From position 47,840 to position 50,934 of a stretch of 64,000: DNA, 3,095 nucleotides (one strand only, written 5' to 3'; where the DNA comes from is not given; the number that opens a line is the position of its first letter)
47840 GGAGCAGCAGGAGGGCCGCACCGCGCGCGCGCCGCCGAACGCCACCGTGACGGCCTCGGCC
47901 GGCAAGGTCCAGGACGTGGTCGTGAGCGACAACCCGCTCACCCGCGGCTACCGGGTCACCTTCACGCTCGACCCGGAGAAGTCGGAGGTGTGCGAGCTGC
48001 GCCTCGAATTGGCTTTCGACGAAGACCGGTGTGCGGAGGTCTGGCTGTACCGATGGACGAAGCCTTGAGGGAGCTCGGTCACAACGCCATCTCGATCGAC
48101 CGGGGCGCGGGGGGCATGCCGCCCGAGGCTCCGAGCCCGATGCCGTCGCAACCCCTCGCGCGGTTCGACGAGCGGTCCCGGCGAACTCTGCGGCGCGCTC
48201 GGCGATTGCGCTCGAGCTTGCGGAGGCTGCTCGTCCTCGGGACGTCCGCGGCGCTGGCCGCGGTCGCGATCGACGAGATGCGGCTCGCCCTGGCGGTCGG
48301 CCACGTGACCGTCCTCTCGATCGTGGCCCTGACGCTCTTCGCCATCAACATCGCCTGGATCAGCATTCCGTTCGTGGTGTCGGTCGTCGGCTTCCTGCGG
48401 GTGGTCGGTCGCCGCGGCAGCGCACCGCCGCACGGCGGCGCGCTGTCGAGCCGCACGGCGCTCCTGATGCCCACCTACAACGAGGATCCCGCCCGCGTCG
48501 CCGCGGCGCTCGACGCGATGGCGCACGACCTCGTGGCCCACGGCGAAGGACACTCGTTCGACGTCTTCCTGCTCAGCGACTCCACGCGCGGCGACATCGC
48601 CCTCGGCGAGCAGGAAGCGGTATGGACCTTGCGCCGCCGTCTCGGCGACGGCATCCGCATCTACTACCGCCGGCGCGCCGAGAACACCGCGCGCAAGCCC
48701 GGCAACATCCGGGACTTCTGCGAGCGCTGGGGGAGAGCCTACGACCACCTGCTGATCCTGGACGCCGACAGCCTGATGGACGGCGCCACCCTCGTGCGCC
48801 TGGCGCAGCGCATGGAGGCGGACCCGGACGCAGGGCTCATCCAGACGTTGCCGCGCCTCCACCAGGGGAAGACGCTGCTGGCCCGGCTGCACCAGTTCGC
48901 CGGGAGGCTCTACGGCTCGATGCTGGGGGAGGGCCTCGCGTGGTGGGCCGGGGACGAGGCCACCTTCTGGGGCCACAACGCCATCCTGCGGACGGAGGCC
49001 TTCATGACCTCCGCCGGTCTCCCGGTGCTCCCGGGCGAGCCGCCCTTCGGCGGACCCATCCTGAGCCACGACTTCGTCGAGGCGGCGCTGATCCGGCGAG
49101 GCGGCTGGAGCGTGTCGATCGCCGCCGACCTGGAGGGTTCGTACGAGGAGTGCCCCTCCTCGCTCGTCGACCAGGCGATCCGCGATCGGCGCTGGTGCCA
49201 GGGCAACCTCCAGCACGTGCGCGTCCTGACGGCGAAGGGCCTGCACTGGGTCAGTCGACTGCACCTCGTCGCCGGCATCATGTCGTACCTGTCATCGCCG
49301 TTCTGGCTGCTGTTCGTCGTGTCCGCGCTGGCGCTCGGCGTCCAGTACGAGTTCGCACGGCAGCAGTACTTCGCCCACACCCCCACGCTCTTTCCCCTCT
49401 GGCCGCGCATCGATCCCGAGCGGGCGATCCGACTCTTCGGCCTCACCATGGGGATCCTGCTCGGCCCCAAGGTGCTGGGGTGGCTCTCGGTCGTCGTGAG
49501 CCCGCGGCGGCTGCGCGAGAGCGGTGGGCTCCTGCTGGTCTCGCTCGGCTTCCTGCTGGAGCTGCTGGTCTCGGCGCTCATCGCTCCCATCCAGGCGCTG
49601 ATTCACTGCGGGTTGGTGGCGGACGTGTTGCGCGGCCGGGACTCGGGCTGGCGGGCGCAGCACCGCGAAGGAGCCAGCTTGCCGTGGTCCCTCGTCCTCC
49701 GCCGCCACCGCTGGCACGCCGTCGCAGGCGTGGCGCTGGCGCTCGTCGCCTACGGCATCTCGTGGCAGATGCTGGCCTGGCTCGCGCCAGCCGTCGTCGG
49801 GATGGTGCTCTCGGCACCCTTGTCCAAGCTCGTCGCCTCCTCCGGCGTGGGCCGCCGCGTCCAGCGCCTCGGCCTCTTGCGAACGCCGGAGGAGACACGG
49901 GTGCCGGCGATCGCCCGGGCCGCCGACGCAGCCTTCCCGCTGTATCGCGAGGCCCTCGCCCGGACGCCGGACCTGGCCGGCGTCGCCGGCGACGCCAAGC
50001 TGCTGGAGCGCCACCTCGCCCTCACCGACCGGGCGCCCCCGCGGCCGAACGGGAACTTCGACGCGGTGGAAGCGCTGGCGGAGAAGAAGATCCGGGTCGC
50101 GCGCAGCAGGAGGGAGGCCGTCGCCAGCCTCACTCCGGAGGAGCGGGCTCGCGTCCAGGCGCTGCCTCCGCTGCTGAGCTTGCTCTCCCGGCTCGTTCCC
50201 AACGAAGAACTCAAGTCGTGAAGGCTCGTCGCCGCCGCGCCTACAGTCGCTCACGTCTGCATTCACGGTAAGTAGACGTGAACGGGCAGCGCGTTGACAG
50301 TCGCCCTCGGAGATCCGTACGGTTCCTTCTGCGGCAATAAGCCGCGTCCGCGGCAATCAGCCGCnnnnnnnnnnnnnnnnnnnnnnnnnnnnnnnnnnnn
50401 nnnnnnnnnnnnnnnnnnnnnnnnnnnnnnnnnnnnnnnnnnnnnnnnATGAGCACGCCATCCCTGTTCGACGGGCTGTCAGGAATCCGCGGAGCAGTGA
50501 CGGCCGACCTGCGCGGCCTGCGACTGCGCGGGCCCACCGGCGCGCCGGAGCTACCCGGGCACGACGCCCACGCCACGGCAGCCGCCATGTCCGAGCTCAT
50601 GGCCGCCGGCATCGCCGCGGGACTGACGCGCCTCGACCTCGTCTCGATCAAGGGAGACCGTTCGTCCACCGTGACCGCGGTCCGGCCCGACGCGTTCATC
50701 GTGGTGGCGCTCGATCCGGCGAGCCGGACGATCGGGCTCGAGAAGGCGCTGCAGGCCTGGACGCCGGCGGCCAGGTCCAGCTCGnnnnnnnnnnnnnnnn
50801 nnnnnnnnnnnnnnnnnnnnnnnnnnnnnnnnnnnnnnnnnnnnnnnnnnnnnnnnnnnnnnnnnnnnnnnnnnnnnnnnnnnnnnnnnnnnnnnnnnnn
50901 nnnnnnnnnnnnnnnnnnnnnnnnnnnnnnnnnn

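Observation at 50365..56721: Six-gene signalling operon: three Roadblock/LC7 domains, PATAN (DUF4388), Ser/Thr kinase and an output-less HAMP sensor, with no small GTPase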

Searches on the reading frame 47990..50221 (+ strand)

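Call 6: search_protein_families(library=pfam, proteins=[window:47990-50221:+], max_evalue=0.01)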
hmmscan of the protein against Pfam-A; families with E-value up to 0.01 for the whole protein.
window:47990-50221:+ (743 aa): 4 families
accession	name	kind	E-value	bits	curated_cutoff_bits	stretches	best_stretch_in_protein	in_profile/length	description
PF13632.12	Glyco_trans_2_3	-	2.2e-15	57.4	27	1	254-448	2-193/198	Glycosyl transferase family group 2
PF13641.12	Glyco_tranf_2_3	-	1.6e-08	35.3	27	1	156-404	3-229/230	Glycosyltransferase like family 2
PF13506.12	Glyco_transf_21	-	4.3e-07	30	21.7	1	250-402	30-172/174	Glycosyl transferase family 21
PF00535.33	Glycos_transf_2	-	8.2e-07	29.5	23.3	1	159-338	3-164/168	Glycosyl transferase family 2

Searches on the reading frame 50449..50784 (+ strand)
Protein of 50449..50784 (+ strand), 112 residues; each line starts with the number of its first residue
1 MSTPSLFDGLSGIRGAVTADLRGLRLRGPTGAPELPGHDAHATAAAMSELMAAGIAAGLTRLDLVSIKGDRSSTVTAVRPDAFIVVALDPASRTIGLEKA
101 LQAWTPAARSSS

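Call 34: search_solved_structures(query=A4, max_evalue=10)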
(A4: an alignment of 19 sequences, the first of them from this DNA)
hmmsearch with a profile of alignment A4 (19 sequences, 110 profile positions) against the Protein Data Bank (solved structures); distinct sequences matched with E-value up to 10: 13.
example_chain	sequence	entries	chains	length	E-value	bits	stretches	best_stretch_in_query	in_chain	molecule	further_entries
7f8m_A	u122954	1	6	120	0.00017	25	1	6-89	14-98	Robl_LC7 domain-containing protein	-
7kzm_J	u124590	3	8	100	0.0096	19.3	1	4-91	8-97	Dynein light chain roadblock LC7b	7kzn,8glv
7f8f_A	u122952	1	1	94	0.03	17.7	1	5-85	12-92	Robl_LC7 domain-containing protein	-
9y6s_5w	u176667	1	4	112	0.13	15.7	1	5-90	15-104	Dynein light chain roadblock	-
1z09_A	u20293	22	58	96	0.21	15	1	5-90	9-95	Dynein light chain 2A, cytoplasmic | Dynein light chain roadblock-type 1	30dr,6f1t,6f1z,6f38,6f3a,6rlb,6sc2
2e8j_A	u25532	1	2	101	0.24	14.8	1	5-90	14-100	Dynein light chain 2A, cytoplasmic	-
9dgr_k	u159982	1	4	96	0.28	14.6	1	5-90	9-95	Dynein light chain roadblock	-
2b95_A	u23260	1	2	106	0.29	14.6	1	5-90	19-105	Dynein light chain 2A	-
2hz5_A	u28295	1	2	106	0.29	14.6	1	5-90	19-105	Dynein light chain 2A, cytoplasmic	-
1y4o_A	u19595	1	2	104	0.41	14.1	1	5-90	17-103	Dynein light chain 2A, cytoplasmic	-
3leq_A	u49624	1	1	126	0.96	12.9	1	6-50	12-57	uncharacterized protein cvnB5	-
7kzm_I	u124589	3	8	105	1.5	12.2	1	5-92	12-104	Dynein light chain roadblock LC7a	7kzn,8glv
1f2k_A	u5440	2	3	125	2.2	11.7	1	7-82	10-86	PROFILIN II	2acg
